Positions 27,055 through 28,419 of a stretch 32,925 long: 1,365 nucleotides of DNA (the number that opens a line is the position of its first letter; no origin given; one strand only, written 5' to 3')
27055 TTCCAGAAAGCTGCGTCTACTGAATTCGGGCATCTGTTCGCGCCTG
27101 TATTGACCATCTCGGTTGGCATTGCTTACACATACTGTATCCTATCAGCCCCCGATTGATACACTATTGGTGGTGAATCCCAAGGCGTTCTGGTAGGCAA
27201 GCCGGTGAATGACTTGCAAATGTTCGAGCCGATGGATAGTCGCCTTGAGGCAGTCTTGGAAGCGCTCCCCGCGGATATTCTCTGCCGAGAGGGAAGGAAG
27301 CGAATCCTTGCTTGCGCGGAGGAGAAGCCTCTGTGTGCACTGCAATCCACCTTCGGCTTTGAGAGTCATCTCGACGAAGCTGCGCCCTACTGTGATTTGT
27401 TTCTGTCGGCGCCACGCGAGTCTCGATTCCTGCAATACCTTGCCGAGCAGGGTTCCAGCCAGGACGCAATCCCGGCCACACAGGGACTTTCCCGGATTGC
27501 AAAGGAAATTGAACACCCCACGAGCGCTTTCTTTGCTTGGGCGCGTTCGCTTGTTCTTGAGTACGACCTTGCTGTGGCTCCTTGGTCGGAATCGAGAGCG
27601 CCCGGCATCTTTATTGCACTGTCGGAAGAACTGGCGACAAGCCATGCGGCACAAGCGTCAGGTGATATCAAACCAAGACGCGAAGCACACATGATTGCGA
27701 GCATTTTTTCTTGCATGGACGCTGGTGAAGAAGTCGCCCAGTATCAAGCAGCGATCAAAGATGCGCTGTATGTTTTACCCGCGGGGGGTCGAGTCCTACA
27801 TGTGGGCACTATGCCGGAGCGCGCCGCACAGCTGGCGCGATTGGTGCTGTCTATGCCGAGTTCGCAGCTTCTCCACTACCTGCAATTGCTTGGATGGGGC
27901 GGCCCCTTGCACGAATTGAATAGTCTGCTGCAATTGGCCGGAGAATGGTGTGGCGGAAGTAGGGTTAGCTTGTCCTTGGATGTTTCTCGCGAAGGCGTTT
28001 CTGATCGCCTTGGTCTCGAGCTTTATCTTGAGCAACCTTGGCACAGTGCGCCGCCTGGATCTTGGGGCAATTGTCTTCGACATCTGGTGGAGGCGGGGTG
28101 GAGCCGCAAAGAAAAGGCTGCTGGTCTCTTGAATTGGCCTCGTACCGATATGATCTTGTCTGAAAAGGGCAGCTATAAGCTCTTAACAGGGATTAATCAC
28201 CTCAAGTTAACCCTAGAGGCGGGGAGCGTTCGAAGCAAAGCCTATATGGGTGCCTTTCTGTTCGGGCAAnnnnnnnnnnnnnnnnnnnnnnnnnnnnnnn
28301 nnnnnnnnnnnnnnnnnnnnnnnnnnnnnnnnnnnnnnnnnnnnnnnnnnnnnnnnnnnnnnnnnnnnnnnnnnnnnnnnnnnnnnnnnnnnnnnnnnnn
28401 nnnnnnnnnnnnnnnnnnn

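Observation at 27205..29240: Unknown 355-aa protein translationally coupled to a single-domain class-II-terpene-cyclase/prenyltransferase-repeat protein, tail-to-tail with RiPP exporters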

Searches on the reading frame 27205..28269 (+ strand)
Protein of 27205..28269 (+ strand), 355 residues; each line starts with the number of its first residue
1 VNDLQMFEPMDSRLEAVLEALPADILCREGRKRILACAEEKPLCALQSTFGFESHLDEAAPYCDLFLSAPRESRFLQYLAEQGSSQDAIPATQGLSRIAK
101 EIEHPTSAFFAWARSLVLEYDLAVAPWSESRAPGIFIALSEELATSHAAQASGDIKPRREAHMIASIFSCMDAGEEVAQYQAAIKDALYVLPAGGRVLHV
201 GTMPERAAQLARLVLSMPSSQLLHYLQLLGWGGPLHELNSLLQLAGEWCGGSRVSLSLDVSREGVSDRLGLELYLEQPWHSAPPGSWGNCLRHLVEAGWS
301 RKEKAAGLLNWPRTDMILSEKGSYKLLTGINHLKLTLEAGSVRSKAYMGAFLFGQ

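Call 3: search_protein_families(library=pfam, proteins=[window:27205-28269:+], max_evalue=0.01)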
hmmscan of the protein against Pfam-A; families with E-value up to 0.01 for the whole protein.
window:27205-28269:+ (355 aa): 0 families

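Call 4: search_protein_families(library=ncbifam, proteins=[window:27205-28269:+], max_evalue=0.01)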
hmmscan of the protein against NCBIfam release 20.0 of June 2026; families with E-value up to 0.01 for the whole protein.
window:27205-28269:+ (355 aa): 0 families

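Call 6: find_homologous_proteins(query=window:27205-28269:+)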
Query window:27205-28269:+ (355 aa): 17 proteins with E <= 0.001 among 8000 candidates.
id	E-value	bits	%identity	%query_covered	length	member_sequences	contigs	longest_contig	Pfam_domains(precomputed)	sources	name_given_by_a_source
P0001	8.6e-231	783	100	99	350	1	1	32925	-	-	-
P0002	3.1e-170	584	74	100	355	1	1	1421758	-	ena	-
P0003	1.1e-168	579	74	99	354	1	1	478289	-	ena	-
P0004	4.0e-131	455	59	99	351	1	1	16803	-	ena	-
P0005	6.6e-111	389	55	97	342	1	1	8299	-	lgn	-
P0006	6.2e-107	376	53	97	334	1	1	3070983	-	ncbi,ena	-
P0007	4.2e-71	258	40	97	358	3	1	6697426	-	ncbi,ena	-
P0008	4.3e-66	242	38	97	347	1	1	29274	-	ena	-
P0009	5.2e-66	241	38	97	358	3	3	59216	-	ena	-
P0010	9.2e-66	240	38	97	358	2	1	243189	-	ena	-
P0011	1.0e-64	237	38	97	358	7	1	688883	-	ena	-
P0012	9.1e-64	234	39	97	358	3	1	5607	-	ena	-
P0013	7.1e-63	231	38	96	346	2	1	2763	-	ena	-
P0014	1.1e-62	230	38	96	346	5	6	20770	-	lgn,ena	-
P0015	5.6e-62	228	38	97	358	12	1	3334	-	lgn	-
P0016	1.7e-6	46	33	45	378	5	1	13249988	-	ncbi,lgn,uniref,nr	ncbi:hypothetical protein KYC5002_27080 [Archangium violaceum]|uniref:hypothetical protein n=1 Tax=A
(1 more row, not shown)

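Call 8: find_encoding_contigs(protein=P0007, flank=10000, max_places=3)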
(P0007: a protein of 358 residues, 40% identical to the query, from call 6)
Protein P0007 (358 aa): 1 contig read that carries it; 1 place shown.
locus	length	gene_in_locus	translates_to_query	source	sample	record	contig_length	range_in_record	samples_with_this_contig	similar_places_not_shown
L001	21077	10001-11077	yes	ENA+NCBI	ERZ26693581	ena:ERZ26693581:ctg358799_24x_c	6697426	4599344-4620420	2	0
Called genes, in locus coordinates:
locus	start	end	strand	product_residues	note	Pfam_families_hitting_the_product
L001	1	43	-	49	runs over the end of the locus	-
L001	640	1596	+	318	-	PF01610:DDE_Tnp_ISL3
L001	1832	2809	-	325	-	PF17874:TPR_MalT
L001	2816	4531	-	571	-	PF25199:nSTAND_NTPase5 (faint), PF13401:AAA_22 (faint), PF25873:WHD_MalT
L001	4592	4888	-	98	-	-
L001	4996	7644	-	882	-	PF07715:Plug, PF00593:TonB_dep_Rec_b-barrel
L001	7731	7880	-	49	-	-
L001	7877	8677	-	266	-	-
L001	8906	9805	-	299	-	PF05721:PhyH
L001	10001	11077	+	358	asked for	-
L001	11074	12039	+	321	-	-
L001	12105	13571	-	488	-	PF13621:Cupin_8 (faint), PF08007:JmjC_2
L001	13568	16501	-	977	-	PF00664:ABC_membrane, PF00005:ABC_tran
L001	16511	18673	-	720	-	PF03412:Peptidase_C39, PF00664:ABC_membrane, PF00005:ABC_tran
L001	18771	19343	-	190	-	-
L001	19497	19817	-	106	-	PF02979:NHase_alpha (weak)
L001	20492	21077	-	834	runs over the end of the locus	PF12704:MacB_PCD, PF02687:FtsX, PF12704:MacB_PCD, PF02687:FtsX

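Call 9: find_encoding_contigs(protein=P0006, flank=10000, max_places=3)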
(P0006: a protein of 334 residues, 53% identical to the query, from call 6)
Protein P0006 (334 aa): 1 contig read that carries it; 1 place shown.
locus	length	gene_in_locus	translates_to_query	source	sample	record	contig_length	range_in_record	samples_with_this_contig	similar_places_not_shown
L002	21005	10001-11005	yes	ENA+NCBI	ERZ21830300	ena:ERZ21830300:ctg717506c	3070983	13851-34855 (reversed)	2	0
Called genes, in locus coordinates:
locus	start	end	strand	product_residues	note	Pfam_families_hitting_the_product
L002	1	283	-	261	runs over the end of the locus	PF01557:FAA_hydrolase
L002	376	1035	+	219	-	PF00881:Nitroreductase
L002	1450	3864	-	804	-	PF03176:MMPL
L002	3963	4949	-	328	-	PF00106:adh_short, PF13561:adh_short_C2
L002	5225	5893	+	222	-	-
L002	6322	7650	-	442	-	PF07690:MFS_1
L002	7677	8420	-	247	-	PF17203:sCache_3_2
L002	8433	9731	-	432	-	PF13458:Peripla_BP_6, PF01094:ANF_receptor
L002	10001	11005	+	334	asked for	-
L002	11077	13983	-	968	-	PF00664:ABC_membrane, PF00005:ABC_tran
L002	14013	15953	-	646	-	PF03412:Peptidase_C39, PF00664:ABC_membrane, PF00005:ABC_tran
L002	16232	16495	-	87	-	-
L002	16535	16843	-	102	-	-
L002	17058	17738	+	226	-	PF14512:TM1586_NiRdase (faint), PF00881:Nitroreductase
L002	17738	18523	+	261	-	PF00378:ECH_1, PF16113:ECH_2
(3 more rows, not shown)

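Call 10: find_encoding_contigs(protein=P0002, flank=10000, max_places=3)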
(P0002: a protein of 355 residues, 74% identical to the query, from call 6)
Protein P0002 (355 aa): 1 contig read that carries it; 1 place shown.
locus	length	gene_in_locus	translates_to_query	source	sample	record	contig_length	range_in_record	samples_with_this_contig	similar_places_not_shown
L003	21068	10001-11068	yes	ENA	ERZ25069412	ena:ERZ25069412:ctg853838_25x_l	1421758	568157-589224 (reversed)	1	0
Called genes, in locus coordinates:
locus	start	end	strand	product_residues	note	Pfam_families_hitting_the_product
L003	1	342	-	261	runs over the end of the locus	PF01557:FAA_hydrolase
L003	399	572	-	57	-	-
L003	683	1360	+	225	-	PF00881:Nitroreductase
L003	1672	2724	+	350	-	PF00145:DNA_methylase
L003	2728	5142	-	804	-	PF03176:MMPL, PF12349:Sterol-sensing (faint), PF03176:MMPL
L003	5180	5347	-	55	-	-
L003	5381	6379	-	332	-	PF00106:adh_short, PF13561:adh_short_C2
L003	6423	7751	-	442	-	PF07690:MFS_1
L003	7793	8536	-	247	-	PF17203:sCache_3_2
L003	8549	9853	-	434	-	PF13458:Peripla_BP_6, PF01094:ANF_receptor (weak)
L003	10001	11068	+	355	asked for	-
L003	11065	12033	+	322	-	-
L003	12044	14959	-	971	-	PF00664:ABC_membrane, PF00005:ABC_tran, PF02463:SMC_N (faint)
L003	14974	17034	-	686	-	PF03412:Peptidase_C39, PF00664:ABC_membrane, PF00005:ABC_tran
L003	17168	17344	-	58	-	-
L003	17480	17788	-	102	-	-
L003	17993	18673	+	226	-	PF00881:Nitroreductase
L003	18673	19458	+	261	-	PF00378:ECH_1, PF16113:ECH_2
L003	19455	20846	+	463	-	PF00561:Abhydrolase_1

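Call 23: search_solved_structures(query=A1, max_evalue=10, show_alignments=2)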
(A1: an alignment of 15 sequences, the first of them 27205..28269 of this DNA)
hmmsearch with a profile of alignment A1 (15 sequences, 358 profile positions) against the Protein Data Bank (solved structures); distinct sequences matched with E-value up to 10: 0.

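Call 30: predict_structure(alignment_id=A1)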
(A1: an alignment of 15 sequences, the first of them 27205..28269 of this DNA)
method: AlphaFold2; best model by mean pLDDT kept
length: 355 residues; sequences in the alignment: 15
mean_pLDDT: 84.9   pTM: 0.86
mean pLDDT of the five models: 84.9, 82.3, 80.3, 79.6, 76.3
residues with pLDDT >= 90: 153; 70-90: 164; 50-70: 24; < 50: 14
segments of 3 or more residues with pLDDT < 50: 1-4, 146-155
pLDDT, mean of each block of 10 residues (from residue 1): 57 88 92 89 88 92 92 92 80 89 90 92 70 88 55 60 85 71 91 89 78 91 92 87 80 88 89 86 87 93 95 84 89 90 93 84
secondary structure, 60 per line:
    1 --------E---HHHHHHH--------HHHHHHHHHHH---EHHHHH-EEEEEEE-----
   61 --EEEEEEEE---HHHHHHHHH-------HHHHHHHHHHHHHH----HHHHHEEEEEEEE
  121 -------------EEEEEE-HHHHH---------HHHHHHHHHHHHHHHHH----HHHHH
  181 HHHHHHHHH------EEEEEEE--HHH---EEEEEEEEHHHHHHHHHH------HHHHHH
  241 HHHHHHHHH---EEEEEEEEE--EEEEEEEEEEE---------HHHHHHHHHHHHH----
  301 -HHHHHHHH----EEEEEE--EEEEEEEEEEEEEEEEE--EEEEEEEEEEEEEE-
elements in order: H13-19 H28-38 H43-47 E49-55 E63-70 H74-82 H90-103 H108-112 E113-120 E134-139 H141-145 H155-171 H176-189 E196-202 E211-218 H219-228 H235-249 E253-261 E264-274 H284-296 H302-309 E314-319 E322-338 E341-354

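Call 35: fold_search(model_id=the predicted structure, library=pdb)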
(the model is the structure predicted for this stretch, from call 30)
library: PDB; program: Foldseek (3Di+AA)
matches with E <= 10: 638; with E <= 0.001: 11
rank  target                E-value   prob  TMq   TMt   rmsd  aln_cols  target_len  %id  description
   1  1zb6                  3.6e-07  1.00  0.48  0.55   7.7       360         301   11  Co-Crystal Structure of ORF2 an Aromatic Prenyl Transferase from Streptomyces sp. strain cl190 complexed with GSPP and 1 (released 2005-06-21)
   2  7fhb                  5.6e-07  1.00  0.49  0.56   7.2       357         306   12  Structure of prenyltransferase from Streptomyces sp. (strain CL190) with bound GPP (released 2022-06-22)
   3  2xly                  5.5e-06  1.00  0.48  0.54   7.2       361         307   12  Structural and Mechanistic Analysis of the Magnesium-Independent Aromatic Prenyltransferase CloQ from the Clorobiocin Bi (released 2010-10-27)
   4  2xm5                  7.8e-06  1.00  0.48  0.54   7.4       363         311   12  Structural and Mechanistic Analysis of the Magnesium-Independent Aromatic Prenyltransferase CloQ from the Clorobiocin Bi (released 2010-10-27)
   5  5jxm                  1.0e-05  1.00  0.53  0.53   7.0       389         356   13  Crystal Structure of Prenyltransferase PriB Apo Form (released 2016-06-08)
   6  2xlq                  1.3e-05  1.00  0.46  0.51   9.8       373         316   12  Structural and Mechanistic Analysis of the Magnesium-Independent Aromatic Prenyltransferase CloQ from the Clorobiocin Bi (released 2010-10-27)
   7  2xm7                  1.9e-05  1.00  0.46  0.51   8.5       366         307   12  Structural and Mechanistic Analysis of the Magnesium-Independent Aromatic Prenyltransferase CloQ from the Clorobiocin Bi (released 2010-10-27)
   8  5z45_B                4.1e-05  1.00  0.47  0.55   6.8       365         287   11  Crystal structure of prenyltransferase AmbP1 pH6.5 complexed with GSPP and cis-indolyl vinyl isonitrile (released 2018-06-06)
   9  6zrz_AAA              4.2e-04  1.00  0.48  0.47   8.2       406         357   12  Crystal structure of 5-dimethylallyl tryptophan synthase from Streptomyces coelicolor in complex with DMASPP and Trp (released 2020-12-09)
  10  8daz_B                6.3e-04  1.00  0.49  0.48   7.4       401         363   11  Crystal structure of DMATS1 prenyltransferase in complex with L-Trp and GSPP (released 2022-09-28)
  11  8day_B                1.0e-03  1.00  0.53  0.52   6.9       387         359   11  Crystal Structure of DMATS1 prenyltransferase in complex with L-Tyr and DMSPP (released 2022-09-28)
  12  6pgm_A                1.6e-03  0.99  0.35  0.40   8.1       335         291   10  PirF geranyltransferase (released 2019-07-03)
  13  6os5_B                2.8e-03  1.00  0.51  0.51   7.3       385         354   12  Crystal structure of CymD prenyltransferase complexed with L-tryptophan (released 2019-07-17)
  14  6os3_A                4.2e-03  1.00  0.52  0.53   7.3       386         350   12  Crystal structure of native CymD prenyltransferase (released 2019-07-17)
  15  3i4z_A                5.2e-03  1.00  0.56  0.47   7.5       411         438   10  Crystal structure of the dimethylallyl tryptophan synthase FgaPT2 from Aspergillus fumigatus (released 2009-09-01)
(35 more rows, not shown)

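Call 51: find_encoding_contigs(protein=P0016, flank=10000, max_places=2)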
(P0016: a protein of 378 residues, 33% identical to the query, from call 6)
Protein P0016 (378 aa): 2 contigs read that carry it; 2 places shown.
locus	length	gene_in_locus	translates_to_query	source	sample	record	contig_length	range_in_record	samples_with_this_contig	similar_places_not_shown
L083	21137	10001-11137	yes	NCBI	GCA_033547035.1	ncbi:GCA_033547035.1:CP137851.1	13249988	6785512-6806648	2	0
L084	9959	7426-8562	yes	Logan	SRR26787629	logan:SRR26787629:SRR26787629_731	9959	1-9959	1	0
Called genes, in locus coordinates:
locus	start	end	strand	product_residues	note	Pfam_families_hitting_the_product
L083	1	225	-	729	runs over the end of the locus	PF00672:HAMP, PF02518:HATPase_c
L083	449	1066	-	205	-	PF00160:Pro_isomerase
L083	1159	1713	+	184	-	-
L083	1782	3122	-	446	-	-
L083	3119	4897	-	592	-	-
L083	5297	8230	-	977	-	PF10670:DUF4198 (faint), PF11974:bMG3 (faint), PF17210:SdrD_B (faint), PF17802:SpaA (faint), PF13620:CarboxypepD_reg, PF13620:CarboxypepD_reg, PF13715:CarbopepD_reg_2 (weak), PF13620:CarboxypepD_reg, +10 more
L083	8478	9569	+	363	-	PF13243:SQHop_cyclase_C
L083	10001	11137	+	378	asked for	-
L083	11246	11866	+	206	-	PF09536:DUF2378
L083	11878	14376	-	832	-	PF00989:PAS, PF08448:PAS_4, PF08447:PAS_3, PF01590:GAF, PF13185:GAF_2, PF13492:GAF_3, PF00512:HisKA, PF02518:HATPase_c, +3 more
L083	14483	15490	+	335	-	PF00069:Pkinase, PF07714:PK_Tyr_Ser-Thr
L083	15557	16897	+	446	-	PF16697:Yop-YscD_cpl, PF00498:FHA, PF00158:Sigma54_activat, PF14532:Sigma54_activ_2, PF07728:AAA_5 (weak), PF25601:AAA_lid_14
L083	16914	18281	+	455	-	PF00069:Pkinase, PF07714:PK_Tyr_Ser-Thr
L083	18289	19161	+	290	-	PF13174:TPR_6 (faint), PF13371:TPR_9 (faint), PF13424:TPR_12 (faint), PF00515:TPR_1 (faint), PF07719:TPR_2 (faint), PF13432:TPR_16, PF14559:TPR_19 (weak), PF08308:PEGA, +2 more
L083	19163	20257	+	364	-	-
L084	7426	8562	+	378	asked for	-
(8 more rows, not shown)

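Call 60: search_protein_representatives(alignment_id=A1)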
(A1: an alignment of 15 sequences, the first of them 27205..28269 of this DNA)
Query: 15 sequences, 358 profile positions. Proteins with E-value up to 0.001 (for the whole library): 2683; up to 1e-10: 1382; up to 1e-30: 114. The best 150 are listed.
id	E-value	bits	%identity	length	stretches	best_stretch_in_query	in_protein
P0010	2.6e-182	622.0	-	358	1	1-358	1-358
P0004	2.3e-154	530.1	-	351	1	5-358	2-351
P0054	6.2e-116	403.6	-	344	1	14-358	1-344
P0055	4.7e-105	367.8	-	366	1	3-357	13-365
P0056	1.4e-83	297.2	-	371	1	9-356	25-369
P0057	1.4e-81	290.6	-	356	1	7-356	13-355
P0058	2.5e-81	289.8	-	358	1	13-354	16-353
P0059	9.1e-76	271.5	-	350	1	9-355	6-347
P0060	7.3e-67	242.2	-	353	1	12-358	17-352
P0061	3.4e-63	230.1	-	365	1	16-353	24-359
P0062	1.2e-61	225.0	-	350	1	18-352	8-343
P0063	1.4e-60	221.5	-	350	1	21-353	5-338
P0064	1.7e-60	221.2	-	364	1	21-351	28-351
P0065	2.3e-60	220.8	-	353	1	7-353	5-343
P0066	6.7e-60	219.3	-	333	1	70-232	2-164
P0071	2.9e-56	207.3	-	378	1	14-356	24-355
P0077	6.2e-53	196.4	-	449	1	17-354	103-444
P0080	2.9e-51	190.9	-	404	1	14-347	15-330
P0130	4.7e-38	147.4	-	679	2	8-319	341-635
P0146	1.3e-34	136.0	-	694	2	21-352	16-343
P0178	8.0e-29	117.0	-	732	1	9-354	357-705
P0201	3.1e-27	111.8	-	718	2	22-327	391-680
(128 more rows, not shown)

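Call 63: search_protein_families(library=pfam, proteins=[P0178, P0077, P0146, P0016], max_evalue=0.01)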
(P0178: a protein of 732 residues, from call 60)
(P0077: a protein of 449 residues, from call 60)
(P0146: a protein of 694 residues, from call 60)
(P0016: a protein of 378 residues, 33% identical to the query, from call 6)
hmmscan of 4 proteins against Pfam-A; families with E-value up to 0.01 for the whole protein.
P0178 (732 aa): 0 families

P0077 (449 aa): 0 families

P0146 (694 aa): 0 families

P0016 (378 aa): 0 families
